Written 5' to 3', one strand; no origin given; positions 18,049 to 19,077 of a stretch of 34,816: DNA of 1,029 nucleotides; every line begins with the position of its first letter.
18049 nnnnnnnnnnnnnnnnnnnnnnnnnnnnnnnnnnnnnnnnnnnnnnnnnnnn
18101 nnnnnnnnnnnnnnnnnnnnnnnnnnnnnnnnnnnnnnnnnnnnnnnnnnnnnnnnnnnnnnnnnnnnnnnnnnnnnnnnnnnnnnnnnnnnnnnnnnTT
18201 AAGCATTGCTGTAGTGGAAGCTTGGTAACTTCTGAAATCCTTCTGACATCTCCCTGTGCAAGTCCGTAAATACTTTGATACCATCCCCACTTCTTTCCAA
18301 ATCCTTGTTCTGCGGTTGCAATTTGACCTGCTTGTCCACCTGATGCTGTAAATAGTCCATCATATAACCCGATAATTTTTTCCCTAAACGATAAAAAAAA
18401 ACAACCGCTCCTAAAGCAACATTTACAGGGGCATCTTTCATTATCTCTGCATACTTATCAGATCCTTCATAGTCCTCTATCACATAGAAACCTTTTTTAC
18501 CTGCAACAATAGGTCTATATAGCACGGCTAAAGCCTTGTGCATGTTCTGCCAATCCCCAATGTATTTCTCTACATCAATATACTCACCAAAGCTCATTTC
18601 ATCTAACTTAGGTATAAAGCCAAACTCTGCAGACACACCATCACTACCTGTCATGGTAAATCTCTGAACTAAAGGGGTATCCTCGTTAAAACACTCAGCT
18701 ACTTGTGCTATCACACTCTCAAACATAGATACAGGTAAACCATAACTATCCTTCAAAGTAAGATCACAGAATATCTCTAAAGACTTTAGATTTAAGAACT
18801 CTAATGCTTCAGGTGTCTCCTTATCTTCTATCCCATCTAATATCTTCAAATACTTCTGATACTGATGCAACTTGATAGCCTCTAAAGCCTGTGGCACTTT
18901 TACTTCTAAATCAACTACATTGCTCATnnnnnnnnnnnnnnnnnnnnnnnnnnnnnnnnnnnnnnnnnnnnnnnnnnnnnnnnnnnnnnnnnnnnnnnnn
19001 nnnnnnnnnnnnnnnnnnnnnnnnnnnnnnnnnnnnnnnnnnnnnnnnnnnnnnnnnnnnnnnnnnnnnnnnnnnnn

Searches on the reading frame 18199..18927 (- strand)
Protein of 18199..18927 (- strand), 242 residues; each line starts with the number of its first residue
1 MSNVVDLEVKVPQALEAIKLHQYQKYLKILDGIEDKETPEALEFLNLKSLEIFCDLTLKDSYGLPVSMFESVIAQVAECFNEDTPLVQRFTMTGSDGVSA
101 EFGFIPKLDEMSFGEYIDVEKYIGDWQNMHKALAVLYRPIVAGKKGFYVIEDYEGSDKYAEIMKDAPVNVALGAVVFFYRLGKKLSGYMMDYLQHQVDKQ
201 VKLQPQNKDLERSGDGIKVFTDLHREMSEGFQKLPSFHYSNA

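Call 9: search_dna_similar(query=window:18199-18927:-, collection=phages, mode=protein, max_rows=30)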
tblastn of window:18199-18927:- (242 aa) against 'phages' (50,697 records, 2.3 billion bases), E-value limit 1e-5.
Records with a match: 4; places in all: 4; records where one place covers at least 80% of the query: 4.
Best place of each record, by identity: <60% 4.
By first word of the organism name: Nonlabens 4.
By host as written in the record: Persicivirga sp. IMCC12024 4.
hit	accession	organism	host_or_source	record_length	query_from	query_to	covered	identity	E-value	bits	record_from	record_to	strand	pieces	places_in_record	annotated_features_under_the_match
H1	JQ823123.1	Nonlabens phage P12024L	Persicivirga sp. IMCC12024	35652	7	217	87%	24.2%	8e-12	70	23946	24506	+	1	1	hypothetical protein (x2) | phage terminase, large subunit, PBSX family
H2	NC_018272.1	Nonlabens phage P12024L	Persicivirga sp. IMCC12024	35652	7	217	87%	24.2%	8e-12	70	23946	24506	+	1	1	hypothetical protein (x2) | terminase large subunit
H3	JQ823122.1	Nonlabens phage P12024S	Persicivirga sp. IMCC12024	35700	7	201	81%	23.6%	7e-12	70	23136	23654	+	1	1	hypothetical protein | phage terminase, large subunit, PBSX family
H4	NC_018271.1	Nonlabens phage P12024S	Persicivirga sp. IMCC12024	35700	7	201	81%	23.6%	7e-12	70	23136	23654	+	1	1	hypothetical protein | terminase large subunit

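Call 15: find_related_loci(query=window:18199-18927:-, collection=viral_contigs, flank=6000)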
Query window:18199-18927:- (242 aa) in viral_contigs; peptide patterns used: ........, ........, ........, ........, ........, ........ (x = any residue, [..] = any of these).
157 stretches matched a pattern; 152 encode a relative of the query (tblastn E <= 1e-3); the best 80 are kept; 80 distinct loci.
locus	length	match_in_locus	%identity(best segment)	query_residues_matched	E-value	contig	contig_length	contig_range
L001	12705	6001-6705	65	5-242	1e-99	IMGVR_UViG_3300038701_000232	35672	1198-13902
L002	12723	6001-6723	63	5-242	1e-98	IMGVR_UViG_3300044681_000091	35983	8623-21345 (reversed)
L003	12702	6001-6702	63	4-239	5e-98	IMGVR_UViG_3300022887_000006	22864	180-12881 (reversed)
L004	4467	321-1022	63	4-239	3e-98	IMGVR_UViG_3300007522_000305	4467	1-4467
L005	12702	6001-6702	63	4-239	5e-98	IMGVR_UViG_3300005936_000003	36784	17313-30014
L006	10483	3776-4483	62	4-242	2e-96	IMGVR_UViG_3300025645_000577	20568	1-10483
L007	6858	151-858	62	4-242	1e-95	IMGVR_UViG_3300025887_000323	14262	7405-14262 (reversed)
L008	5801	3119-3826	61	4-242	1e-94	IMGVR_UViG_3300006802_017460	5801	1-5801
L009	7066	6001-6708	61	4-242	2e-94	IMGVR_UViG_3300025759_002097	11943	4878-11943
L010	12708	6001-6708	62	4-242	3e-94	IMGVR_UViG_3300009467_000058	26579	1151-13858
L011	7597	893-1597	59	4-241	1e-92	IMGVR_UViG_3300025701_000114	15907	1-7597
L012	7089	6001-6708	59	4-242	2e-92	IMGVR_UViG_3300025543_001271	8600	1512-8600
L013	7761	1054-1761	59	4-242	2e-91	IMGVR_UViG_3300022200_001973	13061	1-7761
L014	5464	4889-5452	67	4-193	1e-85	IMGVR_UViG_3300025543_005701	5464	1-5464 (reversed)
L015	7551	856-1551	55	5-237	3e-84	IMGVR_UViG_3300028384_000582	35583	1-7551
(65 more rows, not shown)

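Call 47: search_protein_families(library=phrogs, proteins=[window:18199-18927:-], max_evalue=0.001)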
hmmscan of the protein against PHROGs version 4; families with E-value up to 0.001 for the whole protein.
window:18199-18927:- (242 aa): 1 family
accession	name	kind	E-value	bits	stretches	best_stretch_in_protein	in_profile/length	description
phrog_32199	-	unknown function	1.4e-13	52.4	1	49-199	28-171/175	-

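Call 88: search_protein_families(library=pfam, proteins=[window:18199-18927:-], max_evalue=0.01)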
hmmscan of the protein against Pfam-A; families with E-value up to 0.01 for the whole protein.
window:18199-18927:- (242 aa): 0 families
